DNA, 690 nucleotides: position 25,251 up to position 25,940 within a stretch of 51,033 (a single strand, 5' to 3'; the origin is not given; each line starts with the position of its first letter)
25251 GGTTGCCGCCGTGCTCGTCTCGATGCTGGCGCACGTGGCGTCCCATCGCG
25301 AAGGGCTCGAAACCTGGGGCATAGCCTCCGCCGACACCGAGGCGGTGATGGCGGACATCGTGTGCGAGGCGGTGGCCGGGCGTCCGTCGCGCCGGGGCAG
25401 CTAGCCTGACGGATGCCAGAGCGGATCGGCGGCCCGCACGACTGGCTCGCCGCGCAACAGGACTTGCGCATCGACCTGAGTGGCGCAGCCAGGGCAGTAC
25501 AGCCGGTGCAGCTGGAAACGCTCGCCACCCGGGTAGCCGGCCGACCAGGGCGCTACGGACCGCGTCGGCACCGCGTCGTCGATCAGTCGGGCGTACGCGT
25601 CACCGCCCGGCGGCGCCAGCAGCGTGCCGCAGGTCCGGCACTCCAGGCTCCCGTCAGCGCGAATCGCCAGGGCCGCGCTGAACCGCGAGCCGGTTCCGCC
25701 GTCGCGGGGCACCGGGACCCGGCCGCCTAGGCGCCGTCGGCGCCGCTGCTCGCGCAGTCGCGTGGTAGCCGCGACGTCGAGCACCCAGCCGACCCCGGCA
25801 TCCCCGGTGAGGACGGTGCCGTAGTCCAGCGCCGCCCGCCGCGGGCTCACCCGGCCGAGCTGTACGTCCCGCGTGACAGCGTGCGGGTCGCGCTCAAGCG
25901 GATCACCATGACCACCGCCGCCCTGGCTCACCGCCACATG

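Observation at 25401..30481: Hydantoinase A/B operon with a B subunit fused to an acetone-carboxylase-gamma-like zinc domain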

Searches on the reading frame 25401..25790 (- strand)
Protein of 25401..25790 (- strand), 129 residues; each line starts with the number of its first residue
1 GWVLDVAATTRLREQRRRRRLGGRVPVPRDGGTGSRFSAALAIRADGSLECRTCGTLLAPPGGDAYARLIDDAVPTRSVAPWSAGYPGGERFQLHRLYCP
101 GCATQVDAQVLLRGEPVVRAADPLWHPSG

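Call 6: search_protein_families(library=pfam, proteins=[window:25401-25730:-], max_evalue=1)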
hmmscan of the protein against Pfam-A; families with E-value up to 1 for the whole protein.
window:25401-25730:- (109 aa): 6 families
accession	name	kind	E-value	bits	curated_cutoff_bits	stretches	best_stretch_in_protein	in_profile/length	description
PF22747.2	Zn_ribbon_DUF2089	-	0.0018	18.8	27.6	1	69-88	5-24/32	DUF2089 zinc ribbon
PF08882.16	Acetone_carb_G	-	0.026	15.2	21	1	72-100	72-100/113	Acetone carboxylase gamma subunit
PF01667.23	Ribosomal_S27e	-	0.11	12.7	24.5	1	26-43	24-41/55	Ribosomal protein S27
PF23548.1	Zn_ribbon_FGT1_2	-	0.11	12.5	27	0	29-43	3-17/35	FORGETTER1 second zinc ribbon domain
PF13005.12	zf-IS66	-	0.24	12.3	27.3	0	30-44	3-17/46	zinc-finger binding domain of transposase IS66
PF23545.1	Zn_ribbon_HMPTM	-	0.37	10.8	27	1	79-97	9-27/45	HMPTM N-terminal zinc ribbon domain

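Call 7: search_protein_families(library=ncbifam, proteins=[window:25401-25730:-], max_evalue=1)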
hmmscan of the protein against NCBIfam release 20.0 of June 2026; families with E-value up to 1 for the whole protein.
window:25401-25730:- (109 aa): 2 families
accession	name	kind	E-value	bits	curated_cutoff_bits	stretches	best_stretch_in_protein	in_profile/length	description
NF042974.2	AcphenoCarb_ApcB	equivalog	0.037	13.9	250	1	73-98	69-94/128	acetophenone carboxylase subunit beta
NF001629.0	PRK00415.1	equivalog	0.062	12.8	70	1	29-45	34-51/62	30S ribosomal protein S27e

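Call 9: search_solved_structures(query=window:25401-25790:-, max_evalue=10, show_alignments=3)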
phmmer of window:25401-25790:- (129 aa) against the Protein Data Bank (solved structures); distinct sequences matched with E-value up to 10: 4.
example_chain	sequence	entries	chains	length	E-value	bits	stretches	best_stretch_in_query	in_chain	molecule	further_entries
5l9w_C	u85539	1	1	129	0.06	16.9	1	51-118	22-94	Acetophenone carboxylase beta subunit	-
7v4y_B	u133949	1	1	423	0.41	14.2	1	11-106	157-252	Zinc-dependent peptidase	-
5hxk_A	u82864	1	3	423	0.41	14.2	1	11-106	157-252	Zinc-dependent peptidase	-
1h7v_A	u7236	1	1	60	1.8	12.1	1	46-69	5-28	RUBREDOXIN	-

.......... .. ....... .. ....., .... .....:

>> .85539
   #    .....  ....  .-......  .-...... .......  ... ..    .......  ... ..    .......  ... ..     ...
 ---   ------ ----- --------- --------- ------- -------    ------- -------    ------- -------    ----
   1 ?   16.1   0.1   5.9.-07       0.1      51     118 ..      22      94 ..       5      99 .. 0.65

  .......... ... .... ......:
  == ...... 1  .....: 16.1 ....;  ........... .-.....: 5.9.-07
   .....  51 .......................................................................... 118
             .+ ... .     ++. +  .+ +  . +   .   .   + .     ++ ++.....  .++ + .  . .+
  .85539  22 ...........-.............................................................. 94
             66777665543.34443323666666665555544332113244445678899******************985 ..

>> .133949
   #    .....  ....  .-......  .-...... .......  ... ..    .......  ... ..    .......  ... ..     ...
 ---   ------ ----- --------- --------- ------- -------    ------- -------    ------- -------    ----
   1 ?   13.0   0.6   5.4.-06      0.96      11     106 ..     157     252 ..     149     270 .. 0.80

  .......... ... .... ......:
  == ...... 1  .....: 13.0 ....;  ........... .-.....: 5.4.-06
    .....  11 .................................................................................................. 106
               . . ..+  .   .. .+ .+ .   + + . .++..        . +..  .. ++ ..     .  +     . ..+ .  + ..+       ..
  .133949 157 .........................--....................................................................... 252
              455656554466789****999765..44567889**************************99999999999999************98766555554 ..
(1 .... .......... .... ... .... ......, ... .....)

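Call 20: search_protein_families(library=pfam, alignment_id=A2, max_evalue=0.01)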
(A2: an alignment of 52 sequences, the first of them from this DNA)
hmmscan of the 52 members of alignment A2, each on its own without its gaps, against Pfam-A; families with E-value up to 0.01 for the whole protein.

A. member 1, seq(110 aa): 1 family
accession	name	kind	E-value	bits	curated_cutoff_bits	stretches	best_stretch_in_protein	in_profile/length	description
PF22747.2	Zn_ribbon_DUF2089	-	0.0018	18.7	27.6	0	70-89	5-24/32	DUF2089 zinc ribbon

B. families by the number of members that match (of 52 scanned): 30 families (the first 25 are shown)
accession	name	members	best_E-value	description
PF08882.16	Acetone_carb_G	42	4.3e-11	Acetone carboxylase gamma subunit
PF22747.2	Zn_ribbon_DUF2089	12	0.00014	DUF2089 zinc ribbon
PF13248.11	Zn_ribbon_3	5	0.0022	zinc-ribbon domain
PF24441.1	DUF7560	5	0.0023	Family of unknown function (DUF7560)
PF24042.1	DUF7351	3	4.4e-05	Domain of unknown function (DUF7351)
PF24460.1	DUF7575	3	0.00017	Domain of unknown function (DUF7575)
PF08271.17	Zn_Ribbon_TF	3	0.00055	TFIIB zinc-binding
PF23454.1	Zn_ribbon_Brz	3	0.0057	Transcriptional regulator Brz zinc beta ribbon domain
PF13717.11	Zn_ribbon_4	2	0.0001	zinc-ribbon domain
PF13240.11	Zn_Ribbon_1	2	0.0008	zinc-ribbon domain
PF21344.3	Zn_ribbon_LysW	2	0.0015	Alpha-aminoadipate carrier protein LysW-like, globular domain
PF09723.15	Zn_ribbon_8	2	0.0018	Zinc ribbon domain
PF17283.8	Zn_ribbon_SprT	2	0.0026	SprT-like zinc ribbon domain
PF23548.1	Zn_ribbon_FGT1_2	2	0.0028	FORGETTER1 second zinc ribbon domain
PF08274.17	Zn_Ribbon_YjdM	1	0.0028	PhnA Zinc-Ribbon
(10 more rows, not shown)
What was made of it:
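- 25404..25733 (-): Gamma-subunit-like Zn-ribbon domain (residues about 608-717) fused to the C-terminus of beta. The stop codon is 25401-25403. 42 of 52 orthologous tails hit PF08882 (call 20).
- On Acetone_carb_G (gamma subunit of acetone/acetophenone carboxylases, Pfam PF08882): 42 of 52 orthologous tails hit PF08882 at E<=0.01, best 4.3e-11 (call 20).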

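Call 21: search_solved_structures(query=A2, max_evalue=1, show_alignments=3)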
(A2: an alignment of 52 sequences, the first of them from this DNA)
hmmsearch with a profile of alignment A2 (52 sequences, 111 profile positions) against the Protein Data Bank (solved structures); distinct sequences matched with E-value up to 1: 6.
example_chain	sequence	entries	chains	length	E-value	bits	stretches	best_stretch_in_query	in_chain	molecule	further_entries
5l9w_C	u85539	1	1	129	9.7e-08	35.4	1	17-105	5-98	Acetophenone carboxylase beta subunit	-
5m45_C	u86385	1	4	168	0.00035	23.9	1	29-94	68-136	Acetone carboxylase gamma subunit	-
5svb_C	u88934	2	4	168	0.0013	22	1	29-94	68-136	Acetone carboxylase gamma subunit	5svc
2m0d_A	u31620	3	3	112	0.12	15.7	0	19-54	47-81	Zinc finger and BTB domain-containing protein 17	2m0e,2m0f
9fs6_b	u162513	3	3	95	0.13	15.6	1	25-91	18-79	LSU ribosomal protein S26E (Rps26E)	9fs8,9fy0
3cez_A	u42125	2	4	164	0.89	13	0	16-47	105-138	Methionine-R-sulfoxide reductase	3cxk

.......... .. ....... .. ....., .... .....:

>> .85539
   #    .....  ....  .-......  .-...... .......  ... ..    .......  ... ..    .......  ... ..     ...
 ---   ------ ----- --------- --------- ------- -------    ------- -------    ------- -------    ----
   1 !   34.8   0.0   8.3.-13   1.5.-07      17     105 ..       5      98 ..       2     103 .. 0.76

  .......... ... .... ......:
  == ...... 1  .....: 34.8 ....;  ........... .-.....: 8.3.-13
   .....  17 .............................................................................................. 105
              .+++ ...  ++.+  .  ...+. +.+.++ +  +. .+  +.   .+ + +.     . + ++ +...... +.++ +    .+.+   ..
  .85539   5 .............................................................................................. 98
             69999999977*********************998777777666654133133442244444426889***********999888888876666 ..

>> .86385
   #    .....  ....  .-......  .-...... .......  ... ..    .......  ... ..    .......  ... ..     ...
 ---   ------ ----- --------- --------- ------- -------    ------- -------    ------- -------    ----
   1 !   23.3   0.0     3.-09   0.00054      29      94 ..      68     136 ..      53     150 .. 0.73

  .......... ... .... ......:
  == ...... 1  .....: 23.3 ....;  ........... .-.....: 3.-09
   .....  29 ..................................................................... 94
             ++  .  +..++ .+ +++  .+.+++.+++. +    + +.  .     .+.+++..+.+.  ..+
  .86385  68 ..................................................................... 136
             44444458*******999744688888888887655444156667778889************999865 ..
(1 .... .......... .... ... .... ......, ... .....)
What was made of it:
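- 25404..25733 (-): Tail profile vs PDB: 5l9w_C 9.7e-8, 5m45_C 3.5e-4 (call 21).
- On Acetone_carb_G (gamma subunit of acetone/acetophenone carboxylases, Pfam PF08882): The tail profile hits 5l9w_C at 9.7e-8, 5m45_C at 3.5e-4 and 5svb_C at 1.3e-3 (call 21).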

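Call 31: search_protein_representatives(alignment_id=A2)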
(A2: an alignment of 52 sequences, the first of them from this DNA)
Query: 52 sequences, 111 profile positions. Proteins with E-value up to 0.001 (for the whole library): 619; up to 1e-10: 75; up to 1e-30: 11. The best 150 are listed.
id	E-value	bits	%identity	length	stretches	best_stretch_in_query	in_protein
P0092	3.1e-38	146.5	-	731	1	1-108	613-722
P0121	2.1e-34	134.2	-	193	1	1-108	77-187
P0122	3.4e-33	130.2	-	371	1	1-106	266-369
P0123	3.6e-33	130.2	-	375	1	1-106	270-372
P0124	4.6e-33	129.8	-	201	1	1-108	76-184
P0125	4.9e-32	126.5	-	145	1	1-106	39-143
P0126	1.3e-31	125.2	-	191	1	1-108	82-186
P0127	1.7e-31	124.8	-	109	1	1-107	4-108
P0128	4.2e-31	123.5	-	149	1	1-108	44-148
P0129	7.2e-31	122.8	-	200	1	1-107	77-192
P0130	8.6e-31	122.5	-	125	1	1-108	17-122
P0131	7.3e-29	116.3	-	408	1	1-108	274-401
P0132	3.7e-28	114.0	-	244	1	1-105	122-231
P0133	4.0e-28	113.9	-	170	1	1-107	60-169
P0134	2.9e-27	111.2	-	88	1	22-106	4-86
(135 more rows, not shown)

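Call 51: predict_structure(alignment_id=A2)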
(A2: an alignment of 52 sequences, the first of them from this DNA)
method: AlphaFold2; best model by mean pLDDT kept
length: 110 residues; sequences in the alignment: 52
mean_pLDDT: 93.5   pTM: 0.84
mean pLDDT of the five models: 93.5, 93.3, 92.9, 92.9, 92.8
residues with pLDDT >= 90: 90; 70-90: 17; 50-70: 3; < 50: 0
segments of 3 or more residues with pLDDT < 50: none
pLDDT, mean of each block of 10 residues (from residue 1): 89 96 96 98 95 96 89 97 97 97 78
secondary structure, 60 per line:
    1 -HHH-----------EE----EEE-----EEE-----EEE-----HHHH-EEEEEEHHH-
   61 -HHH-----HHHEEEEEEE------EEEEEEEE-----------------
elements in order: E22-24 E30-32 E38-40 H46-49 E51-56 E73-79 E86-93
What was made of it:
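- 25404..25733 (-): AF2 pLDDT 93.5 (call 51).
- On Acetone_carb_G (gamma subunit of acetone/acetophenone carboxylases, Pfam PF08882): AF2 pLDDT 93.5, pTM 0.84 (call 51).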

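Call 54: fold_search(model_id=the predicted structure, library=pdb)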
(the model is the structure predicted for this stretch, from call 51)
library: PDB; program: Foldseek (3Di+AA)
matches with E <= 10: 169; with E <= 0.001: 1
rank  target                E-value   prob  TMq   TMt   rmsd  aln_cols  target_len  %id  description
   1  5l9w_C                3.5e-04  1.00  0.65  0.57   3.0        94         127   22  Crystal structure of the Apc core complex (released 2017-01-18)
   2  5m45_C                1.5e-03  1.00  0.62  0.43   3.3        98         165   17  Structure of Acetone Carboxylase purified from Xanthobacter autotrophicus (released 2017-08-09)
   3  5svb_C                1.6e-03  1.00  0.63  0.44   3.1        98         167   17  Mechanism of ATP-Dependent Acetone Carboxylation, Acetone Carboxylase AMP bound structure (released 2017-08-09)
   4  5svb_F                1.7e-03  1.00  0.60  0.41   4.3       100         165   16  Mechanism of ATP-Dependent Acetone Carboxylation, Acetone Carboxylase AMP bound structure (released 2017-08-09)
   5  5svc_C                1.9e-03  1.00  0.57  0.39   7.1       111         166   15  Mechanism of ATP-Dependent Acetone Carboxylation, Acetone Carboxylase nucleotide-free structure (released 2017-08-09)
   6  9g33_UH               1.0e+00  0.04  0.17  0.04  12.2        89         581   13  Stalled 90S - Utp23-Krr1-deltaC3 (released 2025-06-18)
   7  7vpx_B                1.6e+00  0.11  0.27  0.22  26.1       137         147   10  The cryo-EM structure of the human pre-A complex (released 2023-05-03)
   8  9oo9                  1.8e+00  0.18  0.27  0.13   9.3        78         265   15  Crystal structure of MYST acetyltransferase domain in complex with inhibitor 6 (released 2026-02-11)
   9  2rov_MODEL_1_A        1.9e+00  0.13  0.30  0.28   8.8        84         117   10  The split PH domain of ROCK II (released 2008-06-24)
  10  6ct2                  2.3e+00  0.16  0.27  0.12   9.3        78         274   15  MYST histone acetyltransferase KAT6A/B in complex with WM-1119 (released 2018-08-01)
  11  9oob                  2.4e+00  0.15  0.27  0.13   9.3        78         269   15  Crystal structure of MYST acetyltransferase domain in complex with inhibitor 8 (released 2026-02-11)
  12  3rv2_A                2.4e+00  0.08  0.18  0.06   7.1        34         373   32  Crystal structure of S-adenosylmethionine synthetase from Mycobacterium marinum (released 2011-05-18)
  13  5zwm_v                2.4e+00  0.04  0.22  0.15  19.9       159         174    9  Cryo-EM structure of the yeast pre-B complex at an average resolution of 3.4~4.6 angstrom (tri-snRNP and U2 snRNP Part (released 2018-08-29)
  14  6ba4                  2.6e+00  0.14  0.26  0.12   9.2        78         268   15  Crystal structure of MYST acetyltransferase domain in complex with Acetyl-CoA cofactor (released 2018-08-01)
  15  7cmr                  2.6e+00  0.12  0.25  0.12   9.3        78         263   15  The Crystal Structure of human MYST1 from Biortus. (released 2020-08-12)
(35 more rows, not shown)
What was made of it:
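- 25404..25733 (-): Foldseek 5l9w_C TM 0.65 and 5m45_C 0.62, with the next hits at E>=1 (call 54).
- On Acetone_carb_G (gamma subunit of acetone/acetophenone carboxylases, Pfam PF08882): The next hit has E 1.0 and TM 0.17 (call 54).
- Foldseek hits other than gamma chains have E>=1 and TM<0.3 (call 54).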
